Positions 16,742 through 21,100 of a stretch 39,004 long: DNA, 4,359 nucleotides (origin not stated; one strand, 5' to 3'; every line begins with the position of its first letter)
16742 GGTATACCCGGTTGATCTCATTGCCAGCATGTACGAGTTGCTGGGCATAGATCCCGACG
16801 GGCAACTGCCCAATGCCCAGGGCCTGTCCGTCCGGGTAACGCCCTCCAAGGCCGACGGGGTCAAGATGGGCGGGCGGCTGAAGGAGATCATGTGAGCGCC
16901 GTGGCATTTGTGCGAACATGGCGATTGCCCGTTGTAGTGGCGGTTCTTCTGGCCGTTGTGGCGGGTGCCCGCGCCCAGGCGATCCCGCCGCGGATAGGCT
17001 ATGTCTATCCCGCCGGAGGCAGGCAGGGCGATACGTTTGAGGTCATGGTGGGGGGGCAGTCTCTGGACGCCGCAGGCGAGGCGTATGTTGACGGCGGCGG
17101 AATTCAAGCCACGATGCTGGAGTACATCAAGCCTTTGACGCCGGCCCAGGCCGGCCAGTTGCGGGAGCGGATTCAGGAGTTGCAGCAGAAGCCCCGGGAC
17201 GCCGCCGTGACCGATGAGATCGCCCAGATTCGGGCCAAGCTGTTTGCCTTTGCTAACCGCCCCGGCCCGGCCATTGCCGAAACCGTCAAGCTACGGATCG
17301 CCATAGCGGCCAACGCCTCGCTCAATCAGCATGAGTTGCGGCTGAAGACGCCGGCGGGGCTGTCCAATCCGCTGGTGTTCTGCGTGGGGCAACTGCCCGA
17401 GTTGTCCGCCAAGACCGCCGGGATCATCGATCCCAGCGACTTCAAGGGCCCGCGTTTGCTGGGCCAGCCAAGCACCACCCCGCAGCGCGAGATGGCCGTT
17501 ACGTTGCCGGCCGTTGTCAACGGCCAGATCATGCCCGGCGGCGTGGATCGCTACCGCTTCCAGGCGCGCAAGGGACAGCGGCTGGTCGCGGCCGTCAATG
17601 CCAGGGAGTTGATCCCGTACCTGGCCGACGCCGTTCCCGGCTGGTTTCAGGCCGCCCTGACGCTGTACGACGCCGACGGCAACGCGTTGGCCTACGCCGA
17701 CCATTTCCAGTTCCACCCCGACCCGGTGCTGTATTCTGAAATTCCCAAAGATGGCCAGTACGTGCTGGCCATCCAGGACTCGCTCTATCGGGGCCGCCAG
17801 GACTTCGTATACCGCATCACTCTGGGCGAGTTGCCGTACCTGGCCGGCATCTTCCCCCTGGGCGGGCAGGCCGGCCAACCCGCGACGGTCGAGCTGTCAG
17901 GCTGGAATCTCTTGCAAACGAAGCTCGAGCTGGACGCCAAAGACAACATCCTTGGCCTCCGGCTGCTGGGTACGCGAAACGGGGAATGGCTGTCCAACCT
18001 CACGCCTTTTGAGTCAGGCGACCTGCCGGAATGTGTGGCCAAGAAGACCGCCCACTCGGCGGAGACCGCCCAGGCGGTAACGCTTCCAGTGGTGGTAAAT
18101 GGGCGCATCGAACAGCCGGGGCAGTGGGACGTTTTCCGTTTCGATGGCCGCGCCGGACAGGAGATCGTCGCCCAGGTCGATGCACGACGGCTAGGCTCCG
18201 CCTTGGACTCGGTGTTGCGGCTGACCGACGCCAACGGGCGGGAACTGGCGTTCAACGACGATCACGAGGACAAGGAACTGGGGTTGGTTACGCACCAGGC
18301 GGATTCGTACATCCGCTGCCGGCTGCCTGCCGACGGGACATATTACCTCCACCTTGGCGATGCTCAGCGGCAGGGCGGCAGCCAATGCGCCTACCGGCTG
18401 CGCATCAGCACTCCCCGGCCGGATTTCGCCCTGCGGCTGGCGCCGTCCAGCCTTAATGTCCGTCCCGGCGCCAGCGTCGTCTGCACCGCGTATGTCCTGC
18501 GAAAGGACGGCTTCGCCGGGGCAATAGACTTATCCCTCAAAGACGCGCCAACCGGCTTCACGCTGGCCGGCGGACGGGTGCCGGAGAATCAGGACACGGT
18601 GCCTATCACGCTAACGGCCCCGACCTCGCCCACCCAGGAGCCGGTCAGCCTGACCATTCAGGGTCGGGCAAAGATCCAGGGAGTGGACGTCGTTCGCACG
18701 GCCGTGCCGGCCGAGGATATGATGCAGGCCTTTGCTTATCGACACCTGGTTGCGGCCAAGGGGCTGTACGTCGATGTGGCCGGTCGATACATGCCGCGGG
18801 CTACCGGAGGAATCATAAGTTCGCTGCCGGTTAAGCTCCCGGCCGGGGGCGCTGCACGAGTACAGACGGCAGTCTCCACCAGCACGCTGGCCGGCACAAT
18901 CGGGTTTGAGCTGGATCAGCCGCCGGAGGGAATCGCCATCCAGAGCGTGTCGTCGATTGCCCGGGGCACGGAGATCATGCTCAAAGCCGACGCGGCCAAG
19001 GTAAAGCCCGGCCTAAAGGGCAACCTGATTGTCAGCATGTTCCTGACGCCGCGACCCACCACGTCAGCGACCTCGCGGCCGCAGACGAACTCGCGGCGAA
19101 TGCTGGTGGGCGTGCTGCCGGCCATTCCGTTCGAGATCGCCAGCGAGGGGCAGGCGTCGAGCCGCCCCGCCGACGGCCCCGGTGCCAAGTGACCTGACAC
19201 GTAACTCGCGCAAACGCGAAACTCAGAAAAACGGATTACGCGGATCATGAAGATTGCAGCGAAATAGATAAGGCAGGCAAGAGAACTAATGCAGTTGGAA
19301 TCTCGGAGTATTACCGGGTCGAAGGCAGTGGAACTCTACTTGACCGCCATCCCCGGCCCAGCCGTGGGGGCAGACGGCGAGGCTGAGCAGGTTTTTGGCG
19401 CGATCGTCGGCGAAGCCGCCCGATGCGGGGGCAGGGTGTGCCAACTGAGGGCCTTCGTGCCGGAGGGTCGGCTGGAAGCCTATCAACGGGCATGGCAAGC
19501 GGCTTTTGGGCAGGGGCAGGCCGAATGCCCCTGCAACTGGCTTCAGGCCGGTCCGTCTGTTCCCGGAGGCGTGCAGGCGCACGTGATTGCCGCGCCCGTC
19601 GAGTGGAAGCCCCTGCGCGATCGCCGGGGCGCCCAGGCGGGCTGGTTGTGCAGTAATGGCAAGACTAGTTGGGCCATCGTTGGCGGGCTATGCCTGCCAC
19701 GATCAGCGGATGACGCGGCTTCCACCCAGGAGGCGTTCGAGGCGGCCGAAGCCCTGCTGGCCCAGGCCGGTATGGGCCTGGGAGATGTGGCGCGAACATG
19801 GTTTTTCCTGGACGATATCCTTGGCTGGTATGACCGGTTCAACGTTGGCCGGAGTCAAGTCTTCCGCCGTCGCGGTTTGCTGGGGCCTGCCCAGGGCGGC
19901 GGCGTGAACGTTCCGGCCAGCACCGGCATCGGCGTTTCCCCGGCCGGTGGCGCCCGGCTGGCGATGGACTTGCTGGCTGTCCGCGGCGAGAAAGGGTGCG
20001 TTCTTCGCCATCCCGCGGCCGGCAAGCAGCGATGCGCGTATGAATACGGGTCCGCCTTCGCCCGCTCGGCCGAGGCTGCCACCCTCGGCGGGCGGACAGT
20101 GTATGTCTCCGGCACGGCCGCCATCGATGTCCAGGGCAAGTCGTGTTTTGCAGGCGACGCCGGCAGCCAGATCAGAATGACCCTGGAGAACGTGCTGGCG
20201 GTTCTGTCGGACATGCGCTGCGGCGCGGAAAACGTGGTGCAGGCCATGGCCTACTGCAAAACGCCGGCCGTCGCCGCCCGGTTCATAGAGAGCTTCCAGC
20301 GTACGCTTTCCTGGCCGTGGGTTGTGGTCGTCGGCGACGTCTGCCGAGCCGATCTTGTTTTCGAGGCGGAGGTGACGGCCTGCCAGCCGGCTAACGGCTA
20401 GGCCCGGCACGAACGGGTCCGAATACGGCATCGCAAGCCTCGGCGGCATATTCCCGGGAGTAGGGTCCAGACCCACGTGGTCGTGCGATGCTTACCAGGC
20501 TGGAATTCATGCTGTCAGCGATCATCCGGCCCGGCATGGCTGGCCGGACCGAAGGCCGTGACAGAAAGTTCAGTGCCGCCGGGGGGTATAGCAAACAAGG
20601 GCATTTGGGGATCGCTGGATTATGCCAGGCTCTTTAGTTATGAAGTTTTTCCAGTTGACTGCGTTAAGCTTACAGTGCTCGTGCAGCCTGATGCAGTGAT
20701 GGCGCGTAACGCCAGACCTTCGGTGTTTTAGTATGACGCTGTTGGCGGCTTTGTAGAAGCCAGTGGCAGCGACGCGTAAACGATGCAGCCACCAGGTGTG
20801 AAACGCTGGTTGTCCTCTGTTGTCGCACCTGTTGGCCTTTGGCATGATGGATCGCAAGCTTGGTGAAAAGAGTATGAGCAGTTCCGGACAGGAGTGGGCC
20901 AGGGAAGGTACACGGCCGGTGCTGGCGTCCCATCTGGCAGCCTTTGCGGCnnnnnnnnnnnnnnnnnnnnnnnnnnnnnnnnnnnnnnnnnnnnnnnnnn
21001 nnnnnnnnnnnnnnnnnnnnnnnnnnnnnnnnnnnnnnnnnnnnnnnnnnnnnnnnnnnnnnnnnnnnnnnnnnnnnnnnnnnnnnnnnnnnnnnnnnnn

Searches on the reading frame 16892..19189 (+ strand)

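Call 12: search_protein_families(library=pfam, proteins=[window:16892-19189:+], max_evalue=0.001)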
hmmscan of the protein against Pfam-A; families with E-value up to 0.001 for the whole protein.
window:16892-19189:+ (766 aa): 1 family
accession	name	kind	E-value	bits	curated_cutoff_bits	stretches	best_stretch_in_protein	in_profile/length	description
PF04151.21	PPC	-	4.2e-08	34.4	25.9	1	412-487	2-67/70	Bacterial pre-peptidase C-terminal domain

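Call 58: search_protein_families(library=ncbifam, proteins=[window:16892-19189:+], max_evalue=0.001)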
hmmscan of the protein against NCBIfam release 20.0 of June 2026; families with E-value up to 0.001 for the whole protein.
window:16892-19189:+ (766 aa): 0 families

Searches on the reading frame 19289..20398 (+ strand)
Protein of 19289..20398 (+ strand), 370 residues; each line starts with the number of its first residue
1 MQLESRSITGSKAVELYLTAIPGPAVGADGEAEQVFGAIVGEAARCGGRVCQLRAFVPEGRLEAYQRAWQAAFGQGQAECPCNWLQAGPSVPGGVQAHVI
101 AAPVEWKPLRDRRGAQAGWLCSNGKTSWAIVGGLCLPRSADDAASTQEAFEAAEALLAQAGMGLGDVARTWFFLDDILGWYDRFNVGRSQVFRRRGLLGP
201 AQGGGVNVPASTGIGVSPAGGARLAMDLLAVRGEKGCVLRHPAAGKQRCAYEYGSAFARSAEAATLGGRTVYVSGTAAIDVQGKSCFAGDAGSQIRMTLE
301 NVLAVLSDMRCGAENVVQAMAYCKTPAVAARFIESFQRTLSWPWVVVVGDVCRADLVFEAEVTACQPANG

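Call 12: search_protein_families(library=pfam, proteins=[window:19289-20398:+], max_evalue=0.001)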
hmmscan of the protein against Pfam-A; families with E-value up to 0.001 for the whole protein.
window:19289-20398:+ (370 aa): 2 families
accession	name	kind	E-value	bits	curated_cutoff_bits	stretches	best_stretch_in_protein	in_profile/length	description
PF01042.26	Ribonuc_L-PSP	-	8e-14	52.1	27.3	1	265-325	15-75/121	Endoribonuclease L-PSP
PF21168.2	FkbO_Hyg5-like_N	-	3.2e-06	27.6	27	1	131-218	27-113/122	Chorismatase FkbO/Hyg5-like, N-terminal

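Call 58: search_protein_families(library=ncbifam, proteins=[window:19289-20398:+], max_evalue=0.001)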
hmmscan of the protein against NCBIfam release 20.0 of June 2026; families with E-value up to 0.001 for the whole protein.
window:19289-20398:+ (370 aa): 3 families
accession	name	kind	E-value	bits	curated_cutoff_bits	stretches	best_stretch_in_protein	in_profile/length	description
TIGR04444.1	chori_FkbO_Hyg5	subfamily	1.5e-12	47.5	325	1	138-361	74-290/311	FkbO/Hyg5 family chorismatase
TIGR00004.1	TIGR00004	subfamily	3.6e-08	33.6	106.25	1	265-324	20-80/125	Rid family detoxifying hydrolase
TIGR03610.1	RutC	equivalog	1e-06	28.9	169.1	1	264-321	21-78/127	pyrimidine utilization protein C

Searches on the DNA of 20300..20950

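Call 86: search_rna_families(source=window, start=20300, end=20950, threshold=evalue, max_evalue=1)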
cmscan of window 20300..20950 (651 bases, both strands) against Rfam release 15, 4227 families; matches with E-value up to 1: 0.
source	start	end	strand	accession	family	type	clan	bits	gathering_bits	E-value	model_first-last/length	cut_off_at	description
